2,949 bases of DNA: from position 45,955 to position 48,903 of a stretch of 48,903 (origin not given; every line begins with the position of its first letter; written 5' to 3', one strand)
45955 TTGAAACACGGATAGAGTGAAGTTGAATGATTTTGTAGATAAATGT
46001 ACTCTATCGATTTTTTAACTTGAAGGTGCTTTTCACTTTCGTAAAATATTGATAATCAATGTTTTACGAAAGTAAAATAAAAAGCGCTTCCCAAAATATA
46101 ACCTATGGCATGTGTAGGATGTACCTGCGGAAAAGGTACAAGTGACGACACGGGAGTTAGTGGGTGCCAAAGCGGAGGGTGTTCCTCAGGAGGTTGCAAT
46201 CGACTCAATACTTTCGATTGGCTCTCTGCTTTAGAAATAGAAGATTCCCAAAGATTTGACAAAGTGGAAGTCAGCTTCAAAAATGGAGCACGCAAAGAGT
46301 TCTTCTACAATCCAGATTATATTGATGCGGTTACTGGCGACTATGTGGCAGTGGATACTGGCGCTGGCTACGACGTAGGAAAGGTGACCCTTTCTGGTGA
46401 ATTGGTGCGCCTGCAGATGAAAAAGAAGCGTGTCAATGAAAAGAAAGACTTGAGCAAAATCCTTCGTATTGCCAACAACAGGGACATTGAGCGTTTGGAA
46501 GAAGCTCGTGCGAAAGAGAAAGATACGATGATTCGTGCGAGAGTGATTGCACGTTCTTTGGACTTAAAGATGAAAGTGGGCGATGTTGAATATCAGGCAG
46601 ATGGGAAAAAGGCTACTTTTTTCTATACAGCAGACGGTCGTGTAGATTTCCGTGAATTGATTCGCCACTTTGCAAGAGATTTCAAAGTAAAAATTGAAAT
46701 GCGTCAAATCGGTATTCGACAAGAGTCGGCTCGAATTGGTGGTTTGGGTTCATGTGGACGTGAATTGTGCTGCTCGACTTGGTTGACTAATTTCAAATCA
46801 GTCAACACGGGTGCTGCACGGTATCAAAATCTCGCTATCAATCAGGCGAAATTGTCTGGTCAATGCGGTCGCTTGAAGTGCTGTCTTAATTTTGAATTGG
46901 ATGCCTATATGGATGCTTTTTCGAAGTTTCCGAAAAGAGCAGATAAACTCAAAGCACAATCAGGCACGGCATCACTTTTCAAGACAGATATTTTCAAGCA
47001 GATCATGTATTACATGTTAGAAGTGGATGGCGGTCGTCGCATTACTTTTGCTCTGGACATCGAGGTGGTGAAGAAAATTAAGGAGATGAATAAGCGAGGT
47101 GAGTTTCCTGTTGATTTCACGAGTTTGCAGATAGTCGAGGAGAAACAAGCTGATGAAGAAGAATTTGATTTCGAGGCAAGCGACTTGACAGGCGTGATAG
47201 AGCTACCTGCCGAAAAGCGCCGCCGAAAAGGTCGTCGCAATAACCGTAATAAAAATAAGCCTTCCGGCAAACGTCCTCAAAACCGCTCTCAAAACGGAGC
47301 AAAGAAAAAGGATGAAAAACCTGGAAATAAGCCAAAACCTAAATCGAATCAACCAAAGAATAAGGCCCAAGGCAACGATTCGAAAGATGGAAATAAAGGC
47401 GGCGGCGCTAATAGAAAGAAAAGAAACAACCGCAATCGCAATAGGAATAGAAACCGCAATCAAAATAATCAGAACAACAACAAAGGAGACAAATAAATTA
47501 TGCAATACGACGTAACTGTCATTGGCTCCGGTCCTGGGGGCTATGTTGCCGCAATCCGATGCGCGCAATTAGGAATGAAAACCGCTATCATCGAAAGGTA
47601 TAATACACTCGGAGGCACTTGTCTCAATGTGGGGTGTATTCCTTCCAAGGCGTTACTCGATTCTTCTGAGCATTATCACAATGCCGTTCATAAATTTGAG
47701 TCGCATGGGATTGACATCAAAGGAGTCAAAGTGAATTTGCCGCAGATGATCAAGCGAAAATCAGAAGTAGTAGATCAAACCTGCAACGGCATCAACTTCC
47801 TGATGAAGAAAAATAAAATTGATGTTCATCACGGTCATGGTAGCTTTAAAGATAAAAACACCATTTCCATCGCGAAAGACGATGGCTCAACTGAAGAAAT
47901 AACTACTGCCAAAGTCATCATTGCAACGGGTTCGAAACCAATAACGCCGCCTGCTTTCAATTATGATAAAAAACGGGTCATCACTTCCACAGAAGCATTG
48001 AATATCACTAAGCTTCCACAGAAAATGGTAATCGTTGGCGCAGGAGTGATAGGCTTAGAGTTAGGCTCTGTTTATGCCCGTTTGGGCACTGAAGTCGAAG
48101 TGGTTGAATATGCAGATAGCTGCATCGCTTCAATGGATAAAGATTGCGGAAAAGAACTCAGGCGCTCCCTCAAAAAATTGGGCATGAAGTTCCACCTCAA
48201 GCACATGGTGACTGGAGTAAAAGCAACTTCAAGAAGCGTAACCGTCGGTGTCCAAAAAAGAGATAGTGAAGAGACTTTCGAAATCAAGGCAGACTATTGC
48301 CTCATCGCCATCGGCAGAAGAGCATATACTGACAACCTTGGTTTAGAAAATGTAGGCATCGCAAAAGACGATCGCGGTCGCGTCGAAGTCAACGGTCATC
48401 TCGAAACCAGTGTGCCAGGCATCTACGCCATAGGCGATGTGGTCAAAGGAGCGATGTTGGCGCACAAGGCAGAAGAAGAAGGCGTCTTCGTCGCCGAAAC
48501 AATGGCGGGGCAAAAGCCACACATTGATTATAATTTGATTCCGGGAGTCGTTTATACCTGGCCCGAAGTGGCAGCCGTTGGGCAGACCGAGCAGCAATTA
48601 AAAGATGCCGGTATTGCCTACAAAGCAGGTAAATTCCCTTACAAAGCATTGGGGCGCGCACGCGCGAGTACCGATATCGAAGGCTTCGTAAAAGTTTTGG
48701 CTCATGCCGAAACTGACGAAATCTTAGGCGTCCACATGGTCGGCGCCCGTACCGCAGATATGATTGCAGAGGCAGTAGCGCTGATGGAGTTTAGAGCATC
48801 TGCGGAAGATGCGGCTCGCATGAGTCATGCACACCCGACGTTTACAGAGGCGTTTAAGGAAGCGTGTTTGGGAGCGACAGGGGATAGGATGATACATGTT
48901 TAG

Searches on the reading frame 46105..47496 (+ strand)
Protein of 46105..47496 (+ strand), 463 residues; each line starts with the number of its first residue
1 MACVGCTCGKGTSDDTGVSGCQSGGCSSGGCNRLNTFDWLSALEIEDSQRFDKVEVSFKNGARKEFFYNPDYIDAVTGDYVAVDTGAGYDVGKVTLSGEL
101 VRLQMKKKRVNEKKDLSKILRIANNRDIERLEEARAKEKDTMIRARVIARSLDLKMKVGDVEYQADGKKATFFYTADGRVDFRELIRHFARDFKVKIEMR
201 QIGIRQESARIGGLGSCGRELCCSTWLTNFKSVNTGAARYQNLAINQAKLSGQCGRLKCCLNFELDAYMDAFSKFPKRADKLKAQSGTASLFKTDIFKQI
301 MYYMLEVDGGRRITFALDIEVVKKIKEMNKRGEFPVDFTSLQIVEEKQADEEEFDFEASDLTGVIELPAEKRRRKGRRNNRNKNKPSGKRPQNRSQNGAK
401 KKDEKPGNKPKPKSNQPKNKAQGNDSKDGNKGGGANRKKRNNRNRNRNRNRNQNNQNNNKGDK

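Call 29: search_protein_families(library=pfam, proteins=[window:46105-47496:+], max_evalue=0.001)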
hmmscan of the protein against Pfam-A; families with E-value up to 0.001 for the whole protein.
window:46105-47496:+ (463 aa): 1 family
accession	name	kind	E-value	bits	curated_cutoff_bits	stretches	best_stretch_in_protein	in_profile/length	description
PF04468.17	PSP1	-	1.2e-29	102.9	27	1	118-202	2-86/86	PSP1 C-terminal conserved region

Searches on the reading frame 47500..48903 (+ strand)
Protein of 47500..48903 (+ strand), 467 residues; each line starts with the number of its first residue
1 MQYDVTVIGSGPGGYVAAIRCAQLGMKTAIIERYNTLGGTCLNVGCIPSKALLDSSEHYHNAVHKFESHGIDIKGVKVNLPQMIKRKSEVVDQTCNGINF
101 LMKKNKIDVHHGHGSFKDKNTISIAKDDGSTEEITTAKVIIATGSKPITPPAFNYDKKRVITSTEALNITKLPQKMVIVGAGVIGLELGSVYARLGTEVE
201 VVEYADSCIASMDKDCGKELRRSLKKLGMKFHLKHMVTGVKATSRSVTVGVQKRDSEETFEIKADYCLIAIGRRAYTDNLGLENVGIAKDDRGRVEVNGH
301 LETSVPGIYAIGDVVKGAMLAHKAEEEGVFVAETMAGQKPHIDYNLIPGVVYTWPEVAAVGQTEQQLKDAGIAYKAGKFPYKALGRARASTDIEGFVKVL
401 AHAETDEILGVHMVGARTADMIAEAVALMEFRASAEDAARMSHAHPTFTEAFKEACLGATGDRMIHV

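Call 29: search_protein_families(library=pfam, proteins=[window:47500-48903:+], max_evalue=0.001)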
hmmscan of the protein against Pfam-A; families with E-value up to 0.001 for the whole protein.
window:47500-48903:+ (467 aa): 15 families
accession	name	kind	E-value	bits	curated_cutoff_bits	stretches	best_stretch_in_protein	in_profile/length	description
PF07992.20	Pyr_redox_2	-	4.3e-75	253.3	26.1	1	3-328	1-291/291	Pyridine nucleotide-disulphide oxidoreductase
PF02852.28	Pyr_redox_dim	-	2.8e-36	124.5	25.3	1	347-455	1-109/110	Pyridine nucleotide-disulphide oxidoreductase, dimerisation domain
PF00070.33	Pyr_redox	-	4.7e-21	75.5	22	1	175-248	1-75/82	Pyridine nucleotide-disulphide oxidoreductase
PF13738.12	Pyr_redox_3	-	1.5e-11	44.6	30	1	7-312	2-305/305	Pyridine nucleotide-disulphide oxidoreductase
PF12831.13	FAD_oxidored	-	4.4e-10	39.9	27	1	4-46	1-43/416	FAD dependent oxidoreductase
PF01494.25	FAD_binding_3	-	9.2e-09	35.4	22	0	3-36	2-35/349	FAD binding domain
PF13450.12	NAD_binding_8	-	2.2e-08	34.7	21.9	1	7-42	1-36/68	NAD(P)-binding Rossmann-like domain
PF03486.20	HI0933_like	-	7.5e-08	32.5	50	0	4-39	2-37/244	HI0933-like protein Rossmann domain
PF13434.12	Lys_Orn_oxgnase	-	1e-07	31.9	21.3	1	100-189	114-204/339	L-lysine 6-monooxygenase/L-ornithine 5-monooxygenase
PF00890.30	FAD_binding_2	-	6.9e-07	29.2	20.4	1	4-40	1-37/414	FAD binding domain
PF01134.28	GIDA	-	2.4e-06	27.3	22.1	1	4-145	1-150/391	Glucose inhibited division protein A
PF01262.27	AlaDh_PNT_C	-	1.5e-05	24.9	23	0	172-220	27-76/214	Alanine dehydrogenase/PNT, C-terminal domain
PF01946.23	Thi4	-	4.2e-05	23.3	26.2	1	2-47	17-63/235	Thi4 family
PF01266.30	DAO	-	0.00033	20.7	27.9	0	4-40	1-38/353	FAD dependent oxidoreductase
PF02737.24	3HCDH_N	-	0.00038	20.8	22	0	176-233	2-60/180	3-hydroxyacyl-CoA dehydrogenase, NAD binding domain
